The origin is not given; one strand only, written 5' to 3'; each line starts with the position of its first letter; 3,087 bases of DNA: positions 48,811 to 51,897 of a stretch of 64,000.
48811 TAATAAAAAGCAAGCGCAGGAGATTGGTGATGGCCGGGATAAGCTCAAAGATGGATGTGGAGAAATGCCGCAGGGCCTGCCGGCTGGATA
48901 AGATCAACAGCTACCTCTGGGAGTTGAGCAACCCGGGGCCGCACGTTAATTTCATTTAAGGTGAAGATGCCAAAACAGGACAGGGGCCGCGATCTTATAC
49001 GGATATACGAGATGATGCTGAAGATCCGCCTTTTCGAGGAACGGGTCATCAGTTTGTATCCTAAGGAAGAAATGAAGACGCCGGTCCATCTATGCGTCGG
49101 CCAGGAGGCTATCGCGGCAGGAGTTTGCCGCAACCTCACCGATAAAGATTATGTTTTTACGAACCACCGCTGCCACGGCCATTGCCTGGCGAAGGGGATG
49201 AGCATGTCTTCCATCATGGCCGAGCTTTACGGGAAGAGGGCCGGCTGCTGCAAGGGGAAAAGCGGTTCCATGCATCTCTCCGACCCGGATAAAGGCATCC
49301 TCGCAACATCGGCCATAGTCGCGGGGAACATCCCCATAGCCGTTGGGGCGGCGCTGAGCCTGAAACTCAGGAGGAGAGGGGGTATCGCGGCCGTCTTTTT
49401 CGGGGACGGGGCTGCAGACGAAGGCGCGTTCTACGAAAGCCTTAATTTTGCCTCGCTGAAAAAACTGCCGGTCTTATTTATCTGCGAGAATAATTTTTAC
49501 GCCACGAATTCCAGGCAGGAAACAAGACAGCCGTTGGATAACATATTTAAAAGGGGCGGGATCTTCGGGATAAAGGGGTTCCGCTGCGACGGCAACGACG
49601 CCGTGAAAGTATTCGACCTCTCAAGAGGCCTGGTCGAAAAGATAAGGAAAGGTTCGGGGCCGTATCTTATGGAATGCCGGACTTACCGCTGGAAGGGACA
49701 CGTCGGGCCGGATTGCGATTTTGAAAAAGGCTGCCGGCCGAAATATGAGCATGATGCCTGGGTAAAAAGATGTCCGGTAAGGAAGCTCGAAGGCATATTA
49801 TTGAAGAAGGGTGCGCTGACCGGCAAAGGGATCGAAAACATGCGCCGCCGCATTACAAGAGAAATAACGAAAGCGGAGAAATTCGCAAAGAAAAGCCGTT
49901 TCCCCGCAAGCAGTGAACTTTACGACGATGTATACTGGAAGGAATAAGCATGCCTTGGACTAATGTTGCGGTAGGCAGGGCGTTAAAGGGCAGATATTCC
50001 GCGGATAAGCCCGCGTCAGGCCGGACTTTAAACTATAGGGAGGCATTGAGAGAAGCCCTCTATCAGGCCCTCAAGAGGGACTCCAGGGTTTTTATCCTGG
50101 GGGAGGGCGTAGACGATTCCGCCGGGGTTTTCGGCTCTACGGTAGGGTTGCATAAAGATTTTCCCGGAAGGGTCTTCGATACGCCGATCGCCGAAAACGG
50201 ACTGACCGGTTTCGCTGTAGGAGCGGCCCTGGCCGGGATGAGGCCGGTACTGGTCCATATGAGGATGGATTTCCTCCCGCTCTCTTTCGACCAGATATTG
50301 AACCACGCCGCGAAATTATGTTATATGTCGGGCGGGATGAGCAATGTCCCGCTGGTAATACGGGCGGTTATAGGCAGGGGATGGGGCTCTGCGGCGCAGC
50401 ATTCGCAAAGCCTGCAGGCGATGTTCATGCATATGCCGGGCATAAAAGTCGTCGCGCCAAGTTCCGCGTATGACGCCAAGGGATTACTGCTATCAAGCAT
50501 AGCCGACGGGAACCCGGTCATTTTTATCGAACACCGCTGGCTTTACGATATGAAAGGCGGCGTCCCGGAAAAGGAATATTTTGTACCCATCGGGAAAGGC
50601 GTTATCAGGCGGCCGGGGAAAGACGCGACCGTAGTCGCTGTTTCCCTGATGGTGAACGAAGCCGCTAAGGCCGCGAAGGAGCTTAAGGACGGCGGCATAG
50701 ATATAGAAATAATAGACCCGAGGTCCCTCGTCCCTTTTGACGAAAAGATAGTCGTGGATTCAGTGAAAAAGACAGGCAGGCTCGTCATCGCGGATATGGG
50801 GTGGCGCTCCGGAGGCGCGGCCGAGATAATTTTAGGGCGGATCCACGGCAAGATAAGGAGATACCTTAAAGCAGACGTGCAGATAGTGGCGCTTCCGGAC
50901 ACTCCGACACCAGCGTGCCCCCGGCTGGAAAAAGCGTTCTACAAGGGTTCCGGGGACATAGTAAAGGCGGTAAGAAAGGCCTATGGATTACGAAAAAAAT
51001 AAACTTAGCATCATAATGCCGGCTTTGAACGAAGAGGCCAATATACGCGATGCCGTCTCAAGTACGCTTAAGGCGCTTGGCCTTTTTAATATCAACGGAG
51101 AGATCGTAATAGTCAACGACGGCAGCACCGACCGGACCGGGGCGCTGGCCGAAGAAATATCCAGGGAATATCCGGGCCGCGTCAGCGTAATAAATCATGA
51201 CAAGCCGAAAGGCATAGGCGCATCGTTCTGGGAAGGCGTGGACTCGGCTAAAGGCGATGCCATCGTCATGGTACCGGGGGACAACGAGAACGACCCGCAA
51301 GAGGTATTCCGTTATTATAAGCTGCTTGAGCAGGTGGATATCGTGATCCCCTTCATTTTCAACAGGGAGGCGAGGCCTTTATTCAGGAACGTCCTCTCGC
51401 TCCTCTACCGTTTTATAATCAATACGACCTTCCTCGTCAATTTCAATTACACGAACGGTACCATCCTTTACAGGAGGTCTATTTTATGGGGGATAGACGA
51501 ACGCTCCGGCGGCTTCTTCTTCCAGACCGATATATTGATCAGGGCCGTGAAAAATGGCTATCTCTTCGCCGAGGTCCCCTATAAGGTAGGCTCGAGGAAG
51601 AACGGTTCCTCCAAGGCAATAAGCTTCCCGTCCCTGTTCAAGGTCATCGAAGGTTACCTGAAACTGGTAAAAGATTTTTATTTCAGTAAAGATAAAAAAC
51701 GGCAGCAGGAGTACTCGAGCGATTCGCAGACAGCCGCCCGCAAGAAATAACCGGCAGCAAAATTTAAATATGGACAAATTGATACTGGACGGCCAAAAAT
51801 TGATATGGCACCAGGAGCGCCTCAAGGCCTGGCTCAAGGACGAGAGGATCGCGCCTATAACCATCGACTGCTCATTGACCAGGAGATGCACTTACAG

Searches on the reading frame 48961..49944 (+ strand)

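Call 43: search_protein_families(library=ncbifam, proteins=[window:48961-49944:+], max_evalue=0.001)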
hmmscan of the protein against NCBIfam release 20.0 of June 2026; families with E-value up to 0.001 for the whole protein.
window:48961-49944:+ (328 aa): 3 families
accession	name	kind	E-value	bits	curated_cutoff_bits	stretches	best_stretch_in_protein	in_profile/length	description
TIGR03182.1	PDH_E1_alph_y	equivalog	1.8e-95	319.5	393.85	1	11-325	3-314/315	pyruvate dehydrogenase (acetyl-transferring) E1 component subunit alpha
TIGR03181.1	PDH_E1_alph_x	equivalog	1.1e-57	195.5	411.35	1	9-326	23-328/341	pyruvate dehydrogenase (acetyl-transferring) E1 component subunit alpha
NF004559.0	PRK05899.2-5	equivalog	4.5e-09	35.1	488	1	124-246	132-252/627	transketolase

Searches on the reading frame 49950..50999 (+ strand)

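Call 43: search_protein_families(library=ncbifam, proteins=[window:49950-50999:+], max_evalue=0.001)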
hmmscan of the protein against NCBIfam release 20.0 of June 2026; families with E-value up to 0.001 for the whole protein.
window:49950-50999:+ (350 aa): 7 families
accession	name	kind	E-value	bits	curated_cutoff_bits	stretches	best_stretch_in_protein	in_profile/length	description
NF006667.0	PRK09212.1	subfamily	8.8e-91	304.2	321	1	26-344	3-322/327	pyruvate dehydrogenase complex E1 component subunit beta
NF008854.0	PRK11892.1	equivalog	2.9e-90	303.2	454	1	25-344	140-461/464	pyruvate dehydrogenase complex E1 component subunit beta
NF004559.0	PRK05899.2-5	equivalog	4e-24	84.8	488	1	22-324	313-602/627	transketolase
TIGR00204.1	dxs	equivalog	3.4e-20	72.1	465.95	1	24-300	307-571/616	1-deoxy-D-xylulose-5-phosphate synthase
NF008968.0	PRK12315.1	subfamily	7.4e-17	60.8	510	1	26-292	278-531/582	1-deoxy-D-xylulose-5-phosphate synthase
NF003933.0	PRK05444.2-2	equivalog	4.3e-14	52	395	1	66-320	328-578/606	1-deoxy-D-xylulose-5-phosphate synthase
NF004556.0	PRK05899.2-2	equivalog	5.6e-06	24.9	575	1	207-293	503-589/639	transketolase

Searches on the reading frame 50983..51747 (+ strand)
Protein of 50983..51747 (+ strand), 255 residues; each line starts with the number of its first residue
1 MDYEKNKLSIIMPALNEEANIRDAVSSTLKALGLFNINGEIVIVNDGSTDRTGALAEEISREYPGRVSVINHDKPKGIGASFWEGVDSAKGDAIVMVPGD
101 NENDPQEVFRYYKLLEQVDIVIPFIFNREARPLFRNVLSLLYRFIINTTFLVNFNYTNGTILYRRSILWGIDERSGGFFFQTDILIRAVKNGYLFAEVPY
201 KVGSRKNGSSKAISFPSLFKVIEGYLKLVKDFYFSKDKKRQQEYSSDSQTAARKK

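Call 62: search_protein_families(library=pfam, proteins=[window:50983-51747:+], max_evalue=0.001)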
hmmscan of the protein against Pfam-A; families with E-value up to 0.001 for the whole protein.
window:50983-51747:+ (255 aa): 2 families
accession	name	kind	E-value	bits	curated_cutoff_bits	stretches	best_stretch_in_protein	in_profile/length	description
PF00535.33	Glycos_transf_2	-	6.8e-24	85.1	23.3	1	9-169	1-165/168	Glycosyl transferase family 2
PF13641.12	Glyco_tranf_2_3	-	1.3e-07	32.3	27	1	8-121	3-119/230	Glycosyltransferase like family 2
